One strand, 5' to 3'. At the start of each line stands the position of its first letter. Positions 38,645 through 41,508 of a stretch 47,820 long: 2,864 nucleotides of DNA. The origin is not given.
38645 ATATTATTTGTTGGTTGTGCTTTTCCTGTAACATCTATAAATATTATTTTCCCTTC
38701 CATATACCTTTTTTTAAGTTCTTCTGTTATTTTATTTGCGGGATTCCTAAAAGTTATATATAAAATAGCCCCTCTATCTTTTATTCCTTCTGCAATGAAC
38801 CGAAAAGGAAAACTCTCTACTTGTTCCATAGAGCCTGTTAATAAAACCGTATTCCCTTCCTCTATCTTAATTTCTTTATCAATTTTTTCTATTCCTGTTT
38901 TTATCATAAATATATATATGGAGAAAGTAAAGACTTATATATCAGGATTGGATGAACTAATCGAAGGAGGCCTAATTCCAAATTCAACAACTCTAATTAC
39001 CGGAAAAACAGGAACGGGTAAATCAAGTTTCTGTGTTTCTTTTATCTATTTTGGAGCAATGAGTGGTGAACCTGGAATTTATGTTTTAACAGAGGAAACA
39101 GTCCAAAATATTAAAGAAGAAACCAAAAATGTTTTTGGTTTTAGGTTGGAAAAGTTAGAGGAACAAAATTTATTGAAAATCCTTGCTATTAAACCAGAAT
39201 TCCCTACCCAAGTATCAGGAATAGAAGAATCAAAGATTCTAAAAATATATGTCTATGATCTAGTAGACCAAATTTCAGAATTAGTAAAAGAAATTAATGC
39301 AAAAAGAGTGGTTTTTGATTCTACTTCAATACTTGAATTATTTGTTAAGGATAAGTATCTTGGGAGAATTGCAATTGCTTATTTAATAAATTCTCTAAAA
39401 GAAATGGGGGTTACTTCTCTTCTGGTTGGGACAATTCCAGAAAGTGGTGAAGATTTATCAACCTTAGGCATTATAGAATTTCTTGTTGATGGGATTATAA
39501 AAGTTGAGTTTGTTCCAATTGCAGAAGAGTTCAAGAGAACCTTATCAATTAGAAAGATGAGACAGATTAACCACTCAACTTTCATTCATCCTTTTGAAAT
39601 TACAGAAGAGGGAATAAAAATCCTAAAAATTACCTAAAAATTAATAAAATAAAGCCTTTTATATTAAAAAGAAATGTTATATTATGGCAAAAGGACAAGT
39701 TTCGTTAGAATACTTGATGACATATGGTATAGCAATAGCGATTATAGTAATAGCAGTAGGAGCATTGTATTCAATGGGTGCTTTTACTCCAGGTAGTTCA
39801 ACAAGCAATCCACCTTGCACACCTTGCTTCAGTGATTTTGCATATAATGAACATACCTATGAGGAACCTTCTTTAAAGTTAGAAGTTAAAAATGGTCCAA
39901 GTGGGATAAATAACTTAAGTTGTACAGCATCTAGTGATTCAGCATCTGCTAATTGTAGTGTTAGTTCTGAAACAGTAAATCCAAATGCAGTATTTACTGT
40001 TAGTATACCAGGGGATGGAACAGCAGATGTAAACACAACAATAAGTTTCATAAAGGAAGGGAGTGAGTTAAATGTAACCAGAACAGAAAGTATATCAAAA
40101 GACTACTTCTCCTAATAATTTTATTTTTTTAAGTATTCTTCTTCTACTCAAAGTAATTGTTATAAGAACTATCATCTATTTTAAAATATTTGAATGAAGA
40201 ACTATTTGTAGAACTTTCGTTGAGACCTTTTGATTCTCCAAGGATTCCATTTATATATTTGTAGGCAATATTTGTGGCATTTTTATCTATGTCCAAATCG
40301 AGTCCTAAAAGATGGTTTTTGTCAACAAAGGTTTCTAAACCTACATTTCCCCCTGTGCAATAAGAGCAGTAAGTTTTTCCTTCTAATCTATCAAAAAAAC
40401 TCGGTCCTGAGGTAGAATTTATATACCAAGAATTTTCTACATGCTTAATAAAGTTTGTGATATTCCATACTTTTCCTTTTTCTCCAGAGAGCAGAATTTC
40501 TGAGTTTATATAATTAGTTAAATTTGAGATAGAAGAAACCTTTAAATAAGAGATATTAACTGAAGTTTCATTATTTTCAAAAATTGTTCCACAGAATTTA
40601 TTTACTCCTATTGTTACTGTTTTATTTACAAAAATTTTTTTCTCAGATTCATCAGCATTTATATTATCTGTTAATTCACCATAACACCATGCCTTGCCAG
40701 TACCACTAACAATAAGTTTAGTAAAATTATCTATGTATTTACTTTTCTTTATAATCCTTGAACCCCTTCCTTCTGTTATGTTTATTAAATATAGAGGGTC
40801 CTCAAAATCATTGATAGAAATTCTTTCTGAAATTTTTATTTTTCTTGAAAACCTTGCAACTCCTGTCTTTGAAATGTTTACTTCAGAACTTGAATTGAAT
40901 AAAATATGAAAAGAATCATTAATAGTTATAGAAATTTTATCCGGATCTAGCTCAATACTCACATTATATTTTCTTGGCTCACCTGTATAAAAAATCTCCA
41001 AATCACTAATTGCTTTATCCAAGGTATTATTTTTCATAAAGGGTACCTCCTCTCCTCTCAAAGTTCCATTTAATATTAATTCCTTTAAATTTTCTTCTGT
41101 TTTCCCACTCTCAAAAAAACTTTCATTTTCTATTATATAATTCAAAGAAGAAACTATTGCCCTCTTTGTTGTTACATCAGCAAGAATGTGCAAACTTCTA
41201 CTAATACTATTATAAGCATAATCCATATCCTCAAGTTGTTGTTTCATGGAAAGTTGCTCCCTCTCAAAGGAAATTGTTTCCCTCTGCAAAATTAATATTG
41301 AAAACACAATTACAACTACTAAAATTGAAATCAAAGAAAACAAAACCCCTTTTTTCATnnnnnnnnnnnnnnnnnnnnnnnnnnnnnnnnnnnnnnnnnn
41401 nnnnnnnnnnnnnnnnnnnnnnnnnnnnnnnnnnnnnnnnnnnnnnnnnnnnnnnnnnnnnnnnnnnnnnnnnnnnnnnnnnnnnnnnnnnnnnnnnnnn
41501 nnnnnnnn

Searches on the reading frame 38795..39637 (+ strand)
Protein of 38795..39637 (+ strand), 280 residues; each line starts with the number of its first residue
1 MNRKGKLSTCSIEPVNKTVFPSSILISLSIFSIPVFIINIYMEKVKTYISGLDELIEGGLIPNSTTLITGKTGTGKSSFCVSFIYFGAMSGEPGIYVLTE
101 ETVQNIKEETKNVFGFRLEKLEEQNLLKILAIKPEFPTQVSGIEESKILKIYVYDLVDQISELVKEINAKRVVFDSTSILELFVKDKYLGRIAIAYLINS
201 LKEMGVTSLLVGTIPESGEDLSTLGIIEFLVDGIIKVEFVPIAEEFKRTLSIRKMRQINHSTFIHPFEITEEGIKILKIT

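Call 9: search_protein_families(library=pfam, proteins=[window:38795-39637:+], max_evalue=0.001)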
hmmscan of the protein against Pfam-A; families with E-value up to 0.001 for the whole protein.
window:38795-39637:+ (280 aa): 2 families
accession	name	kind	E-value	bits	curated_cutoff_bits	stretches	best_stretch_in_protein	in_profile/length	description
PF06745.19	ATPase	-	6.6e-57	193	26.6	1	45-278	1-228/231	KaiC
PF13481.12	AAA_25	-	0.0001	22.4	27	1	46-176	16-151/195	AAA domain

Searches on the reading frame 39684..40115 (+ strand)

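Call 9: search_protein_families(library=pfam, proteins=[window:39684-40115:+], max_evalue=0.001)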
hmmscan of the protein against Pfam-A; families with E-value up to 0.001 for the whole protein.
window:39684-40115:+ (143 aa): 0 families

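Call 46: search_protein_families(library=pfam, proteins=[window:39684-40115:+], max_evalue=1)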
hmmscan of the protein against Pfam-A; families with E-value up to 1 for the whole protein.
window:39684-40115:+ (143 aa): 1 family
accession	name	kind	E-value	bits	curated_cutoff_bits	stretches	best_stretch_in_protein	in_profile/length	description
PF04021.17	Class_IIIsignal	-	0.59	10.6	23.7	0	3-24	2-23/27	Class III signal peptide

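Call 50: search_protein_families(library=ncbifam, proteins=[window:39684-40115:+], max_evalue=0.1)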
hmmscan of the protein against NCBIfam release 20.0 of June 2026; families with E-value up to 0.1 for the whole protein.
window:39684-40115:+ (143 aa): 0 families

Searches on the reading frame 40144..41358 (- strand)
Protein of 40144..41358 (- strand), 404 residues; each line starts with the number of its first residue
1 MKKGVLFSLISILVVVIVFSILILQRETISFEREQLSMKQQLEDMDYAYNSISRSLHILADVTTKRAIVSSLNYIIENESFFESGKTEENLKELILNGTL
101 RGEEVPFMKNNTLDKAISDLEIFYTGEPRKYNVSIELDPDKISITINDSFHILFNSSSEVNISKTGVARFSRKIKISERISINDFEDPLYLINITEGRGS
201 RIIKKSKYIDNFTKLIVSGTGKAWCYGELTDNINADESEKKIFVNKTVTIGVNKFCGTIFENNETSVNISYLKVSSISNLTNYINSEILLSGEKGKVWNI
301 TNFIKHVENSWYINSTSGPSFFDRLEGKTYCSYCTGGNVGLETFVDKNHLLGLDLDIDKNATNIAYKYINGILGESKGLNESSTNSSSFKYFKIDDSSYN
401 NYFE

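Call 9: search_protein_families(library=pfam, proteins=[window:40144-41358:-], max_evalue=0.001)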
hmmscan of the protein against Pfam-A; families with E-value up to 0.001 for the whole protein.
window:40144-41358:- (404 aa): 0 families

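Call 46: search_protein_families(library=pfam, proteins=[window:40144-41358:-], max_evalue=1)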
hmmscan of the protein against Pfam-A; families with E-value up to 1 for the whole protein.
window:40144-41358:- (404 aa): 1 family
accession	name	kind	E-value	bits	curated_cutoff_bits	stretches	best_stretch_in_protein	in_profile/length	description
PF04969.22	CS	-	0.42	12.1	21.3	0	225-254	50-78/78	CS domain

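Call 50: search_protein_families(library=ncbifam, proteins=[window:40144-41358:-], max_evalue=0.1)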
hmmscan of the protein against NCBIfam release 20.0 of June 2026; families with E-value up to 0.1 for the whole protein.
window:40144-41358:- (404 aa): 0 families
